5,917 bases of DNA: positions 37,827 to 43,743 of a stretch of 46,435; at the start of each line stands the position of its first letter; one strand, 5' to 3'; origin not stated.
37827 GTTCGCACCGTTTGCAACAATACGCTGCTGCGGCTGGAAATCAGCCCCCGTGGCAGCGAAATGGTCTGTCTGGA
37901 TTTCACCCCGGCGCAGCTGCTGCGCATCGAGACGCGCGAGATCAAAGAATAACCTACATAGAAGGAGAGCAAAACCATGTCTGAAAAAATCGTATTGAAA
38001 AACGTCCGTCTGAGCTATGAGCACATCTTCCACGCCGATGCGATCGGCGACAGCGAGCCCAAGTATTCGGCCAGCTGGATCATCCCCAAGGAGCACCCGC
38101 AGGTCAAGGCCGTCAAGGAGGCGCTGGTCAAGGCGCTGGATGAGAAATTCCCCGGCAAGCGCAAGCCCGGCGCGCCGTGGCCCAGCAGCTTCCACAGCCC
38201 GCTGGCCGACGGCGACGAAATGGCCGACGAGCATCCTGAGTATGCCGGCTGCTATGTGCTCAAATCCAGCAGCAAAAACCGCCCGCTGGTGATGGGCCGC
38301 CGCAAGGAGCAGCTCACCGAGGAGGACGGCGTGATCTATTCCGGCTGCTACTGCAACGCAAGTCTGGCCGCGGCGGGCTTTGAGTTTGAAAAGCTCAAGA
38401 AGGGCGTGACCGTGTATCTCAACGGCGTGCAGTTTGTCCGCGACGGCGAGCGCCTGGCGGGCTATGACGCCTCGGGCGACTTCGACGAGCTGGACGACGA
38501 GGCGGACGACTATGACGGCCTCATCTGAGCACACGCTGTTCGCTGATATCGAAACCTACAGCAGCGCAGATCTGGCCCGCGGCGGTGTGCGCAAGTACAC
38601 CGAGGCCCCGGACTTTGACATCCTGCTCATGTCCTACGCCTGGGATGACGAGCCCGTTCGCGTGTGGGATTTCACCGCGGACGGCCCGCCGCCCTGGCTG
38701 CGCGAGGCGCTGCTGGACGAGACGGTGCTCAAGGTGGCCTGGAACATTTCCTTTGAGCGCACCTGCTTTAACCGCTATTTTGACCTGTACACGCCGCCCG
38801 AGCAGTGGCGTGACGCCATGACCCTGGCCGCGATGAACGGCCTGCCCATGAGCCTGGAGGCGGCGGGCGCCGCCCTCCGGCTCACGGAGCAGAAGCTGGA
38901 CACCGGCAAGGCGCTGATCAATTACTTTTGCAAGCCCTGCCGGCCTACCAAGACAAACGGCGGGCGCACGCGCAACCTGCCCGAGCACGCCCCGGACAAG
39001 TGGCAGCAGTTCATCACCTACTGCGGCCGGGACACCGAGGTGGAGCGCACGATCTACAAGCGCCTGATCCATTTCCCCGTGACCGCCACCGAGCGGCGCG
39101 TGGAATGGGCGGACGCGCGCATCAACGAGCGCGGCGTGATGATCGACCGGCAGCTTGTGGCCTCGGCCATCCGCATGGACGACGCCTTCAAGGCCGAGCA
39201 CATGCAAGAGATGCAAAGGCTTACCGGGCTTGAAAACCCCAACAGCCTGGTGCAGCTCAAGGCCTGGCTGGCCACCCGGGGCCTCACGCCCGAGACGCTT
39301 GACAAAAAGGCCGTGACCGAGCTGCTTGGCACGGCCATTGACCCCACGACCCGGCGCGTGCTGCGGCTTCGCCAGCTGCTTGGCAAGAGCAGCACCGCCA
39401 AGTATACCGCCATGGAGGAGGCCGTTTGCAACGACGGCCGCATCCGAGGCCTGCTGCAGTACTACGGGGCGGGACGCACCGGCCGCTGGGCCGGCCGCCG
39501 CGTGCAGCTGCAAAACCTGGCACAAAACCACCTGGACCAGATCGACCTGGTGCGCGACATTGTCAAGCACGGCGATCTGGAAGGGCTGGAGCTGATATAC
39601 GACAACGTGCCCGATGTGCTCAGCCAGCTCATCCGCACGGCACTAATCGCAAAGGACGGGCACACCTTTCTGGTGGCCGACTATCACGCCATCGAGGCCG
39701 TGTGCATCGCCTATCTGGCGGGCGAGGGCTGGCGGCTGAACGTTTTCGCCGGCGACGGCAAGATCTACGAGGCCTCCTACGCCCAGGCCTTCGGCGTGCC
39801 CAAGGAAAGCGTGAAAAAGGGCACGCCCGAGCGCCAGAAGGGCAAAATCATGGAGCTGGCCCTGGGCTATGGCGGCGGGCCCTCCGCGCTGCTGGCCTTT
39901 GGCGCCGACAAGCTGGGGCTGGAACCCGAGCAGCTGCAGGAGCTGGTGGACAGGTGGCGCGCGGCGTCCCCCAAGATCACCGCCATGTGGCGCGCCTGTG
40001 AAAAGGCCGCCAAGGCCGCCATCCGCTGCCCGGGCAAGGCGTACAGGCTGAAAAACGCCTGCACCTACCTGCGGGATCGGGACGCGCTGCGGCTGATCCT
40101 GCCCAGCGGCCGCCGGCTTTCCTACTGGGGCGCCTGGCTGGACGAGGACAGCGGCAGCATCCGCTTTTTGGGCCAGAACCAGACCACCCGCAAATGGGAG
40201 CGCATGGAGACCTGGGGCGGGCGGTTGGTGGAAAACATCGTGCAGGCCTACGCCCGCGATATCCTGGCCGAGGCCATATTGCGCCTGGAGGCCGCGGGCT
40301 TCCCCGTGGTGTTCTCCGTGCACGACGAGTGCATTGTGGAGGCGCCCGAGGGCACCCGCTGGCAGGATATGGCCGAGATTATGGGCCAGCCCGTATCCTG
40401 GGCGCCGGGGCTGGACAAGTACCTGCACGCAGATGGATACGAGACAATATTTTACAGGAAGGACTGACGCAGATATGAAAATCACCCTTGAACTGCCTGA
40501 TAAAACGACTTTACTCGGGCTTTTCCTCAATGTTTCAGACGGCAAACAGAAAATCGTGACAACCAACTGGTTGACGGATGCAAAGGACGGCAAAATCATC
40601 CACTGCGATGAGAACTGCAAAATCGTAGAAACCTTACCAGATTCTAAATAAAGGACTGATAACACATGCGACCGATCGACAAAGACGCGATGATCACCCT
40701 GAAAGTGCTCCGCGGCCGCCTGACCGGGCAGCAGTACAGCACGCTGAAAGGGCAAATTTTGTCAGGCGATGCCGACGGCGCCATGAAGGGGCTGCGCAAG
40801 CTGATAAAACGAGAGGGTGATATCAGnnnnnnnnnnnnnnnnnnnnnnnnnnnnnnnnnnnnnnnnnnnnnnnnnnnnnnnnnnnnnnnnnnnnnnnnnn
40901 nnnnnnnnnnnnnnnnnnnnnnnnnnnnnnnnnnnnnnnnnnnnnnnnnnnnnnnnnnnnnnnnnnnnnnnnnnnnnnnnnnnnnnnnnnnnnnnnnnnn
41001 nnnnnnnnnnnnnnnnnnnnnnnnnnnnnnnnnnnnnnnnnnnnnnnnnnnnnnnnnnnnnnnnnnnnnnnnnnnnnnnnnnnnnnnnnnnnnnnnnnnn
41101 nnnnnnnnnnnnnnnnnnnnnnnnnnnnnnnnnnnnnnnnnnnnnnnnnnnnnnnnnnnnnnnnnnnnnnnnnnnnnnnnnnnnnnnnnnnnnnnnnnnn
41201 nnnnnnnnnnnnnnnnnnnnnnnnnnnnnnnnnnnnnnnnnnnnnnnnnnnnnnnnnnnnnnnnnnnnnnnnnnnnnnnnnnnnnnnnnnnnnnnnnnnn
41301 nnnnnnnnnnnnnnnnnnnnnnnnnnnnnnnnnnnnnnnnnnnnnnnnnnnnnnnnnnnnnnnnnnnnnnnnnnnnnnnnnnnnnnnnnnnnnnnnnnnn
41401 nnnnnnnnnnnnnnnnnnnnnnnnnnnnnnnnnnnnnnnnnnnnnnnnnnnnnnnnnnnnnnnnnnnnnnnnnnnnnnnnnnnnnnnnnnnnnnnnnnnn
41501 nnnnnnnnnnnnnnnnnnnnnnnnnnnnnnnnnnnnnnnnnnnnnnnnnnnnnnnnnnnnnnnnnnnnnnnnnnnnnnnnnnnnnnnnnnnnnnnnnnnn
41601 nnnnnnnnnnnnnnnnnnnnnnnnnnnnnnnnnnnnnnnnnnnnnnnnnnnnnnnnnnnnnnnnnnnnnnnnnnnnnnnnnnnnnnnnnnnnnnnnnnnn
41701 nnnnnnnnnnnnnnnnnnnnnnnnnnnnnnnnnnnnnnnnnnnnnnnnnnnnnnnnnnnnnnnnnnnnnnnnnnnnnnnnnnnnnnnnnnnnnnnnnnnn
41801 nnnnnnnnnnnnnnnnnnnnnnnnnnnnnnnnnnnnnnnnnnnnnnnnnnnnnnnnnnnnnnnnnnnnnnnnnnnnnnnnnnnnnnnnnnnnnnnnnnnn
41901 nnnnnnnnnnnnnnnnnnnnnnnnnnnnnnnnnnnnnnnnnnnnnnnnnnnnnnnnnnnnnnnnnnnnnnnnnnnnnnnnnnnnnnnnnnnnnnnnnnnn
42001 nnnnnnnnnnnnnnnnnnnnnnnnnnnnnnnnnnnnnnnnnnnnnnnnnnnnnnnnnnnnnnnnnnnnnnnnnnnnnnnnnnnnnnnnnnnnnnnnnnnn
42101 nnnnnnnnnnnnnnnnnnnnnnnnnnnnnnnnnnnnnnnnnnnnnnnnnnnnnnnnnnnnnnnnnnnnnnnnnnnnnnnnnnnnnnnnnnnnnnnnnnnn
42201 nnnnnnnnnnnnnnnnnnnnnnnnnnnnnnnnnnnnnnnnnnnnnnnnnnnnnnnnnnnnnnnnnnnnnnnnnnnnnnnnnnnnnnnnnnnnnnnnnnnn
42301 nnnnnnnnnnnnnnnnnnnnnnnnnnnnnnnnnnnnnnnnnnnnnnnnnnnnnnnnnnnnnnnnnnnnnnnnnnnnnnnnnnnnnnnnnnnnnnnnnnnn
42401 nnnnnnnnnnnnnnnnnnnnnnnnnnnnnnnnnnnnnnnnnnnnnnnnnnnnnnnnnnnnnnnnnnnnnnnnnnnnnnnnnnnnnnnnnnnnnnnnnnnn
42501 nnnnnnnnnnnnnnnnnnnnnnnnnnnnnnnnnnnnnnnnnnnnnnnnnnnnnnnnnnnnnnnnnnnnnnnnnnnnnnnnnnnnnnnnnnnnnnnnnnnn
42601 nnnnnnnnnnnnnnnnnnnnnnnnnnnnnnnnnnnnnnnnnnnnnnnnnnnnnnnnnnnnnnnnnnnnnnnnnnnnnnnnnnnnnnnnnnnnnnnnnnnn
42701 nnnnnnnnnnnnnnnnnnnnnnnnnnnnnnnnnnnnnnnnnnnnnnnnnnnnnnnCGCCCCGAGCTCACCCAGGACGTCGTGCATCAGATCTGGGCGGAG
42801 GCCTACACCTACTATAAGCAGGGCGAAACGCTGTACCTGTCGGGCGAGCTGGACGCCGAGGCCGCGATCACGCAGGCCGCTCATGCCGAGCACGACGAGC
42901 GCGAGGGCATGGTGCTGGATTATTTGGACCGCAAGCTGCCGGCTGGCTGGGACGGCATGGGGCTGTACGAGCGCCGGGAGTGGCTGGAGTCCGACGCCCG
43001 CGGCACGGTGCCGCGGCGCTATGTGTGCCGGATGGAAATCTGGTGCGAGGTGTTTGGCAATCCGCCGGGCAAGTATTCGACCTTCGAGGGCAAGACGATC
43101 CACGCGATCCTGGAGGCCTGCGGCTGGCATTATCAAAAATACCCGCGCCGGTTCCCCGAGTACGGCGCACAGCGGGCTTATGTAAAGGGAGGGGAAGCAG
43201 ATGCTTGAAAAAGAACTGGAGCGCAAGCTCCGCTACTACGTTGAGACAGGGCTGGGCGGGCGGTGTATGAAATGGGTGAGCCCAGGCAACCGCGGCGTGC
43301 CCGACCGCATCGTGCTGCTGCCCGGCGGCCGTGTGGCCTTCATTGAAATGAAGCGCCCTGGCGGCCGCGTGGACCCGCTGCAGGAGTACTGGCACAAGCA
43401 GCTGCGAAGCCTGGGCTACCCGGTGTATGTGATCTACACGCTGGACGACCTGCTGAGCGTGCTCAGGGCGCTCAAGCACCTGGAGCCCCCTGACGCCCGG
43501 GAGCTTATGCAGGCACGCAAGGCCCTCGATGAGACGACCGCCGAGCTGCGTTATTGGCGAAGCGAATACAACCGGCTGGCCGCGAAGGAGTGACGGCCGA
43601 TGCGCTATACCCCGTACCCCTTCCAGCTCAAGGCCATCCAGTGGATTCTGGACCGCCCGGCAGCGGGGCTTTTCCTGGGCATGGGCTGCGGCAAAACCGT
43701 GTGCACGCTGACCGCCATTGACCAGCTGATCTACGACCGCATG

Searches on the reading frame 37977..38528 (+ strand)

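Call 28: search_protein_families(library=pfam, proteins=[window:37977-38528:+], max_evalue=0.01)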
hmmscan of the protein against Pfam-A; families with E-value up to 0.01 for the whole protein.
window:37977-38528:+ (183 aa): 1 family
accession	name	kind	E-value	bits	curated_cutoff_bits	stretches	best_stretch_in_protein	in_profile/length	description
PF10991.15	Enc34_ssDNA-bd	-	3.3e-42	144.6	26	1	4-178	2-174/176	Enterobacter phage Enc34, ssDNA-binding protein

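Call 29: search_protein_families(library=phrogs, proteins=[window:37977-38528:+], max_evalue=0.001)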
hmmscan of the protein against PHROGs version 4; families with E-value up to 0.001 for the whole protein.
window:37977-38528:+ (183 aa): 2 families
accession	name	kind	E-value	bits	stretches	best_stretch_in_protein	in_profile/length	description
phrog_112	-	DNA, RNA and nucleotide metabolism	5.3e-48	165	1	1-178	18-200/265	Gp2.5-like ssDNA binding protein and ssDNA annealing protein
phrog_7011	-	DNA, RNA and nucleotide metabolism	1.5e-05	25.5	1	36-160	49-187/303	Gp2.5-like ssDNA binding protein and ssDNA annealing protein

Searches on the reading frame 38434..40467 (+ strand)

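Call 28: search_protein_families(library=pfam, proteins=[window:38434-40467:+], max_evalue=0.01)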
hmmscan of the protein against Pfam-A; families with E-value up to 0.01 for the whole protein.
window:38434-40467:+ (677 aa): 1 family
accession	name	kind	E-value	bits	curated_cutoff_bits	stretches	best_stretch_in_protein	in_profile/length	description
PF00476.26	DNA_pol_A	-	2.9e-17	63.1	34.3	1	256-528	18-264/381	DNA polymerase family A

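Call 29: search_protein_families(library=phrogs, proteins=[window:38434-40467:+], max_evalue=0.001)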
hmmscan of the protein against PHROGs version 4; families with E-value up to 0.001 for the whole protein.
window:38434-40467:+ (677 aa): 3 families
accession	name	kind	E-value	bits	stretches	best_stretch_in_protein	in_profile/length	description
phrog_17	-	DNA, RNA and nucleotide metabolism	2.9e-129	434.1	1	27-660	665-1218/1445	DNA polymerase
phrog_10285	-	DNA, RNA and nucleotide metabolism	1.2e-87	294.9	1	360-677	2-321/321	DNA polymerase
phrog_7766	-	DNA, RNA and nucleotide metabolism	4.8e-51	173.8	1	496-677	3-186/186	DNA polymerase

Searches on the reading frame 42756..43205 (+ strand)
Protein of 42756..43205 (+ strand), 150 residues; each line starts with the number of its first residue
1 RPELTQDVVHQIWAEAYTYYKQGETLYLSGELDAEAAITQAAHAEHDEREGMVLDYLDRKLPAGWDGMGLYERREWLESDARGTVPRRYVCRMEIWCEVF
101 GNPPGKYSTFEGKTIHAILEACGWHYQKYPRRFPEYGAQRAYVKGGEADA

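Call 51: search_solved_structures(query=A3, max_evalue=10, show_alignments=2)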
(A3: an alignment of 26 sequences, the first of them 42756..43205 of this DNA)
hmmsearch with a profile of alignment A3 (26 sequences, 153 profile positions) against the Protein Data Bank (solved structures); distinct sequences matched with E-value up to 10: 3.
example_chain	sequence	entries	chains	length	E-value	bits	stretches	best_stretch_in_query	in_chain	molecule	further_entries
7pds_A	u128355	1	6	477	9.4e-16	61.3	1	2-147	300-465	Similar to D. nodosus vapE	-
4g3o_A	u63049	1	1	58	0.72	12.9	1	19-42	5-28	E3 ubiquitin-protein ligase AMFR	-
8gjw_A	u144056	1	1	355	1.2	12.2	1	43-119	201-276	cGAS-like receptor 1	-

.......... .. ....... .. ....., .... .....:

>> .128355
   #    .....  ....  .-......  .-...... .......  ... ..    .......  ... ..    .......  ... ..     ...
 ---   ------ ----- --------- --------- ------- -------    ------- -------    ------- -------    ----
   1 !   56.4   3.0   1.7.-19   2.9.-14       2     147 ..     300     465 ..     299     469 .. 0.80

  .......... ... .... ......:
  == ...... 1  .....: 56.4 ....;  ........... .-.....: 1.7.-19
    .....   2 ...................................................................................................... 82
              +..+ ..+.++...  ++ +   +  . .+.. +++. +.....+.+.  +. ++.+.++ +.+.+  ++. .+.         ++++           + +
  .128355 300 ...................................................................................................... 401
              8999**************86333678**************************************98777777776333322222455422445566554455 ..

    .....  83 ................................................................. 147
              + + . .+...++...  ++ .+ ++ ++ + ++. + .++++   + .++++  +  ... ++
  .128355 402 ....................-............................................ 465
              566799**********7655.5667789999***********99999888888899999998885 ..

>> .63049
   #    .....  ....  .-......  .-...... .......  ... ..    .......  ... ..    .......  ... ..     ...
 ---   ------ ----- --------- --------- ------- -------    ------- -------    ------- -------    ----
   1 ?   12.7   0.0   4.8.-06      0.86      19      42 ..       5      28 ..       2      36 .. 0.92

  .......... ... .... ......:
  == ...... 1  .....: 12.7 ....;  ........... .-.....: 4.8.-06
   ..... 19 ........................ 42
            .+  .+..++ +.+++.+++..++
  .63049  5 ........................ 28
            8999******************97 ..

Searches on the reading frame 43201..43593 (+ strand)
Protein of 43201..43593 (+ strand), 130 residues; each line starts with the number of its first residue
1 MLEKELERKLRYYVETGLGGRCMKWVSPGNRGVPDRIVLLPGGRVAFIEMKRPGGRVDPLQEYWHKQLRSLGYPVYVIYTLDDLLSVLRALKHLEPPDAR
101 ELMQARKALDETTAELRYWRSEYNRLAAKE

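Call 28: search_protein_families(library=pfam, proteins=[window:43201-43593:+], max_evalue=0.01)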
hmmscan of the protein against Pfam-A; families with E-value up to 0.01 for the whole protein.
window:43201-43593:+ (130 aa): 1 family
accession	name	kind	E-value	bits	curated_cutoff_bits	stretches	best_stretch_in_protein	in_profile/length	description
PF08774.17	VRR_NUC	-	4.1e-08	33.7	23.8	1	30-79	61-113/116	VRR-NUC domain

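Call 29: search_protein_families(library=phrogs, proteins=[window:43201-43593:+], max_evalue=0.001)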
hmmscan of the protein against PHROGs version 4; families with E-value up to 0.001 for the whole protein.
window:43201-43593:+ (130 aa): 3 families
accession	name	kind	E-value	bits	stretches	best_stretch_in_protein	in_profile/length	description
phrog_93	-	DNA, RNA and nucleotide metabolism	7.5e-31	108.4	1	1-103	352-450/613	endonuclease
phrog_824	-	unknown function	7e-16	59.9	1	31-117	112-202/265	-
phrog_5702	-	DNA, RNA and nucleotide metabolism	1.1e-10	42.3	1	31-86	5-61/70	Holliday junction resolvase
